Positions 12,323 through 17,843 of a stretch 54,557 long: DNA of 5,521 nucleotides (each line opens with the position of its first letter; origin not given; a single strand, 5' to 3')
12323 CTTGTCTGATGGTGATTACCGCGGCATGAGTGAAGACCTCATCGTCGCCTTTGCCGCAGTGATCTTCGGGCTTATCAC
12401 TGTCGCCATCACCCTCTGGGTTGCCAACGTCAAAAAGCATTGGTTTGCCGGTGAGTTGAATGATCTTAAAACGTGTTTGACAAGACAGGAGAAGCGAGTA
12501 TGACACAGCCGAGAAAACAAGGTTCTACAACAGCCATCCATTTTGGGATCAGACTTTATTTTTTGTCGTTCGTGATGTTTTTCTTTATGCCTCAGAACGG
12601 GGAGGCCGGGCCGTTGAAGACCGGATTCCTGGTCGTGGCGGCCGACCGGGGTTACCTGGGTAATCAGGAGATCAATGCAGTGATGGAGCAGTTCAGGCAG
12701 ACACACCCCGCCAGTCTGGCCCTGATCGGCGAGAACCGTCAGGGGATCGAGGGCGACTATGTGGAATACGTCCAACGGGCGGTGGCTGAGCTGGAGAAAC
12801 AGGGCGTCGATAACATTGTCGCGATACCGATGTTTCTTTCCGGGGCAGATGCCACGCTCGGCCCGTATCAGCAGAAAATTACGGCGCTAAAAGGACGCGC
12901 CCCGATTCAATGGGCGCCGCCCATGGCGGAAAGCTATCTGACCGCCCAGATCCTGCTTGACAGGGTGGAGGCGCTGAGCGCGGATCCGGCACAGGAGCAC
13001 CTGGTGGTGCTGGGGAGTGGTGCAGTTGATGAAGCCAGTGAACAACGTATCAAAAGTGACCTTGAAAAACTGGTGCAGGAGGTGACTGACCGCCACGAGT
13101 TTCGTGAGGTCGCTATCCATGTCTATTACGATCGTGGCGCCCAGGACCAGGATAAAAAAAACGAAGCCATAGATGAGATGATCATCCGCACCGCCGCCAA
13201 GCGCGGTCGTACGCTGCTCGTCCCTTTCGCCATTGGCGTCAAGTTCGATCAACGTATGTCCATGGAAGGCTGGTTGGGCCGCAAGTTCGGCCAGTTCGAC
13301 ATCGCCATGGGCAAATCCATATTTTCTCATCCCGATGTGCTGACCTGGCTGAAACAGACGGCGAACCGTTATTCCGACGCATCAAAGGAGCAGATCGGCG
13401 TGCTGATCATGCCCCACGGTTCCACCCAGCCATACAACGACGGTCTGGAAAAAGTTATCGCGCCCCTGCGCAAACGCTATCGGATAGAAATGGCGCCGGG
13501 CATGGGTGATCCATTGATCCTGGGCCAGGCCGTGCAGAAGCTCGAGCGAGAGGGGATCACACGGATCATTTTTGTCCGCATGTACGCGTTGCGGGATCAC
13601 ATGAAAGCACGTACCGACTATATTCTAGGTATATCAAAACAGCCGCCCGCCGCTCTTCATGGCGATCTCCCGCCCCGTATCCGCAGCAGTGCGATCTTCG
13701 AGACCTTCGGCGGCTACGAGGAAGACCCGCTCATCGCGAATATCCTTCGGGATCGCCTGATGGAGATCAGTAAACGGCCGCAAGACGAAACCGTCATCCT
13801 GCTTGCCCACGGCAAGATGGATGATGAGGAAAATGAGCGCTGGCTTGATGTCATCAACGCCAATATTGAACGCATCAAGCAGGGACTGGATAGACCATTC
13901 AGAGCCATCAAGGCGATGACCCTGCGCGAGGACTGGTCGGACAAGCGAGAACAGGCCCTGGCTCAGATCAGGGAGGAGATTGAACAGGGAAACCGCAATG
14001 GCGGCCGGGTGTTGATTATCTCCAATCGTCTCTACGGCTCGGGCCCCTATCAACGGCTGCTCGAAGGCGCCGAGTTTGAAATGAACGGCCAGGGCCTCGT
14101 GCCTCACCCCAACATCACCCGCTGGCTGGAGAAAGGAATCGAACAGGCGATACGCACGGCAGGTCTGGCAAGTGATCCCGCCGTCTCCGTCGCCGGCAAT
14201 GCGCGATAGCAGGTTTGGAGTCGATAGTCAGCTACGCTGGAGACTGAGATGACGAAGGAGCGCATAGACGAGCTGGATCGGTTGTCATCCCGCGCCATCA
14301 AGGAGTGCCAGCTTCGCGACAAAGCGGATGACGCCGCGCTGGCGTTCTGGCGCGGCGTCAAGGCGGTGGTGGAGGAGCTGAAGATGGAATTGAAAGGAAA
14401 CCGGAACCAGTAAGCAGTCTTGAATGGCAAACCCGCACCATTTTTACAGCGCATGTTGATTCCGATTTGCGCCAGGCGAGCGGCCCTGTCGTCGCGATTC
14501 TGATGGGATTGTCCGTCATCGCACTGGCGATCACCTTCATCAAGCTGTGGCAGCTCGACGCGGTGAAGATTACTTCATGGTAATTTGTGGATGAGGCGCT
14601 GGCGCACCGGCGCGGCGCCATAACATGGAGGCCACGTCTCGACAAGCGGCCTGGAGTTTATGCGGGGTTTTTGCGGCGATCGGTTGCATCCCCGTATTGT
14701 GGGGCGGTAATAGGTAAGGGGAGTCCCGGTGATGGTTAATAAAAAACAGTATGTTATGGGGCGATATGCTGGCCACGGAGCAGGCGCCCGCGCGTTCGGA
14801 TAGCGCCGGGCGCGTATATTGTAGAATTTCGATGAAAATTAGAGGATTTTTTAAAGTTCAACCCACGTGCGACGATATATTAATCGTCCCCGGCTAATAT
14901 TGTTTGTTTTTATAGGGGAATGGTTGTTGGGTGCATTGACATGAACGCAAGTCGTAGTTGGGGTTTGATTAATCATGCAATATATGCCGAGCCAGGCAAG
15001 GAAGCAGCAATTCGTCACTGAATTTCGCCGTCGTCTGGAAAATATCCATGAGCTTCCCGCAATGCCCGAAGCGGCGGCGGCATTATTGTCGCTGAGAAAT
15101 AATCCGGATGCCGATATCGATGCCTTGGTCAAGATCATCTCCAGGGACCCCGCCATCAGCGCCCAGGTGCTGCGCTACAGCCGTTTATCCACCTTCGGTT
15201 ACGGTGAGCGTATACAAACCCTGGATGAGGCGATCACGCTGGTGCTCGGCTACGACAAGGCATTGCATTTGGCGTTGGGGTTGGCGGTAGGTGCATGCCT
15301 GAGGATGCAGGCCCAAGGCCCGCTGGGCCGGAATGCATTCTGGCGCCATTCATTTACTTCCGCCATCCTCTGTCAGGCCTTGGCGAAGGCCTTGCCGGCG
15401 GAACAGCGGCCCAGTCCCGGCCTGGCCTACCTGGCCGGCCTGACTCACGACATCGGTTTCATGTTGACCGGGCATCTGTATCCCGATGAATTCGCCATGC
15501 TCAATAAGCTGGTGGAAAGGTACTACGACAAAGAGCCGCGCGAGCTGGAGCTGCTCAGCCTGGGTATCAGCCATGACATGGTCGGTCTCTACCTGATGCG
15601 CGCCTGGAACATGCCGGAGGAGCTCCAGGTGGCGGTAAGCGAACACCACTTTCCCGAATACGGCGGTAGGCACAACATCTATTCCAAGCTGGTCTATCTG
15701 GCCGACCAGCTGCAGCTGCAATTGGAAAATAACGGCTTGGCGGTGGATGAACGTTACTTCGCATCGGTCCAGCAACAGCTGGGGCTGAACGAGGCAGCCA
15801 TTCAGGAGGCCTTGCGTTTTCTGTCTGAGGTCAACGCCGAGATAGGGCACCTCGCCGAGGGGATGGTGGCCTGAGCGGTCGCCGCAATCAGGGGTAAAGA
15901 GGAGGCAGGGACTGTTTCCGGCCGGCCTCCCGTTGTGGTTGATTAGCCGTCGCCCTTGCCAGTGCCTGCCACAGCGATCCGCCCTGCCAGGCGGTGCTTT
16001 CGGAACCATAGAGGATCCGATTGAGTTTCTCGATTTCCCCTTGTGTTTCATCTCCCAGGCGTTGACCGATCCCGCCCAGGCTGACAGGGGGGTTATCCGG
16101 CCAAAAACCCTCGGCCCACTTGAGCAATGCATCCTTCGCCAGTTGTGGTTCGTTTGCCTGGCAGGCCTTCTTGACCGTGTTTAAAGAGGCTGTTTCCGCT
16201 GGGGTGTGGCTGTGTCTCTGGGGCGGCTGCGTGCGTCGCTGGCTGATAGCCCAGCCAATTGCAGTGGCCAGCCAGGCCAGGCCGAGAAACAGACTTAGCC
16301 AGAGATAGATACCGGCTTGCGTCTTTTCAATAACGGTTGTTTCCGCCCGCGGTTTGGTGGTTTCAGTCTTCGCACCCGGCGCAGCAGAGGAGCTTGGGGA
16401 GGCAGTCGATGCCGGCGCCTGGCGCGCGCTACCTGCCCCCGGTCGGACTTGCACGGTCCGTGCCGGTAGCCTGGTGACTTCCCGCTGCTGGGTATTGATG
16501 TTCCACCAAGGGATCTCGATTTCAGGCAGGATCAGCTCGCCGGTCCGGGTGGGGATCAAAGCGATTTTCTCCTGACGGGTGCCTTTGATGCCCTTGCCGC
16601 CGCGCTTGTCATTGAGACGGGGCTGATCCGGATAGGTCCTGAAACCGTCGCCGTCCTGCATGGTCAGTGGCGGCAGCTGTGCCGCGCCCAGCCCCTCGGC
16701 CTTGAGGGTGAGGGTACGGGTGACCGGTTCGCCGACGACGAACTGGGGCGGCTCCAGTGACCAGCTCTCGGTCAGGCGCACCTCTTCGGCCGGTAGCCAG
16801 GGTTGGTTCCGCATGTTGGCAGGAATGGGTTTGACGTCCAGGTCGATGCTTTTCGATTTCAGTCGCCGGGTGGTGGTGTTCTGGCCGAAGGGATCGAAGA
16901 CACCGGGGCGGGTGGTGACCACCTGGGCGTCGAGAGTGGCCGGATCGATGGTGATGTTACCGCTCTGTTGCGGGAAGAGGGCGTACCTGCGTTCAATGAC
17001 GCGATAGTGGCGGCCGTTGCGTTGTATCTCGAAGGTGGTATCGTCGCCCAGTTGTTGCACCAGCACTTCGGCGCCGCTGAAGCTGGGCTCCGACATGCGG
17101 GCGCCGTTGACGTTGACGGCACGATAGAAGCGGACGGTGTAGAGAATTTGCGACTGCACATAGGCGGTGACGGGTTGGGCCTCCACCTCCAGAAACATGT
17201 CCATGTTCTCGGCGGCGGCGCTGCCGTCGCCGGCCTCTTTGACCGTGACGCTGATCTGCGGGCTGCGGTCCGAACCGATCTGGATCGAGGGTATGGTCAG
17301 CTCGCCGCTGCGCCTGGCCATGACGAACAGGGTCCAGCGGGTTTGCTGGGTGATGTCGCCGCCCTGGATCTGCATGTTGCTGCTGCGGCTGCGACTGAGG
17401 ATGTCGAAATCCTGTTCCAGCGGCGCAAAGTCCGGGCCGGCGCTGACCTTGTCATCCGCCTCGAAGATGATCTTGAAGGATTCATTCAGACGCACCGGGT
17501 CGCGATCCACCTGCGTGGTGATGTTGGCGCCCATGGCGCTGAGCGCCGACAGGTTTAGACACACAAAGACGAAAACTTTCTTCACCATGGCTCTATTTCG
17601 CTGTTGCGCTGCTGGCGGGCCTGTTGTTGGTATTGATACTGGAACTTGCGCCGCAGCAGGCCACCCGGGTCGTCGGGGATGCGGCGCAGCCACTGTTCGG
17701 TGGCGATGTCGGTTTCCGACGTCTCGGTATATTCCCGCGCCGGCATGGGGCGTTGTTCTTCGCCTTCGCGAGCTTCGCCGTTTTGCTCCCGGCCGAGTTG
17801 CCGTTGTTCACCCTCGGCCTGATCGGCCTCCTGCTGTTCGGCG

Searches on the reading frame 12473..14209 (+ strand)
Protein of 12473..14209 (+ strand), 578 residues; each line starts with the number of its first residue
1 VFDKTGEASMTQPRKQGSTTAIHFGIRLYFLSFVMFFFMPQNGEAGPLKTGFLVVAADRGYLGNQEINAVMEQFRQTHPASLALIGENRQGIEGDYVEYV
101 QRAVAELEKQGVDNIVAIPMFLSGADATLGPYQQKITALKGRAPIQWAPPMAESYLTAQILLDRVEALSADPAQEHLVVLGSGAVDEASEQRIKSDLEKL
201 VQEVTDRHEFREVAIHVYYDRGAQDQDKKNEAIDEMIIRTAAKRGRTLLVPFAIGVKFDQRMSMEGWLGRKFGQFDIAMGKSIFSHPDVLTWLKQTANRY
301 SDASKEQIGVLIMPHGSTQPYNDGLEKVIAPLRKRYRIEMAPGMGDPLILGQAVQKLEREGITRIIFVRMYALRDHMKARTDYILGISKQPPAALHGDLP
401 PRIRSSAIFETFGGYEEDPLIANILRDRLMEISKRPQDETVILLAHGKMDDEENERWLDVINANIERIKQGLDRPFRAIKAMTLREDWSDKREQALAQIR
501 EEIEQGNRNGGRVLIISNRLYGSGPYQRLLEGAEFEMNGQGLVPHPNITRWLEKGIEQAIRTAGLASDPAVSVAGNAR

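Call 28: search_protein_families(library=pfam, proteins=[window:12473-14209:+], max_evalue=0.0001)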
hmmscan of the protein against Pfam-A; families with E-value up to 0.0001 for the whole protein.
window:12473-14209:+ (578 aa): 0 families

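Call 39: search_protein_families(library=pfam, proteins=[window:12473-14209:+], max_evalue=0.01)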
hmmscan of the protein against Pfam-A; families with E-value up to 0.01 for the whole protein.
window:12473-14209:+ (578 aa): 2 families
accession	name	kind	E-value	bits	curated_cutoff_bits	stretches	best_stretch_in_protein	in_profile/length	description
PF00762.24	Ferrochelatase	-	0.00026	20.5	27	0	99-149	101-151/317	Ferrochelatase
PF01903.22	CbiX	-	0.0007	20.3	22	0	99-151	39-94/106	CbiX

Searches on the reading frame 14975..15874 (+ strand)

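Call 28: search_protein_families(library=pfam, proteins=[window:14975-15874:+], max_evalue=0.0001)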
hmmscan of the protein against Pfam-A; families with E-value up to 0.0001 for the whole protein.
window:14975-15874:+ (299 aa): 2 families
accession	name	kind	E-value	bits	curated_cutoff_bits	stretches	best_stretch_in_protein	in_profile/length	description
PF08668.18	HDOD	-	4.5e-42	144.2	22.9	1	27-226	1-195/196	HDOD domain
PF01966.28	HD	-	1.4e-09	38.7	22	1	123-247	2-114/116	HD domain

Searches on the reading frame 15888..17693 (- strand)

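Call 28: search_protein_families(library=pfam, proteins=[window:15888-17693:-], max_evalue=0.0001)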
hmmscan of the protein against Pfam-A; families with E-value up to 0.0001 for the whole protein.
window:15888-17693:- (601 aa): 3 families
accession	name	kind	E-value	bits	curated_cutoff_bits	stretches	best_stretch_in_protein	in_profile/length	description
PF13584.12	BatD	-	4.1e-30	104.7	24.1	1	61-151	2-92/92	BatD DUF11 like domain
PF25607.1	DUF7939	-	6.5e-21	74.9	27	1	501-584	2-80/81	Domain of unknown function (DUF7939)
PF12584.13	TRAPPC10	-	4.4e-06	27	22.5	0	374-400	93-119/150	Trafficking protein particle complex subunit 10, TRAPPC10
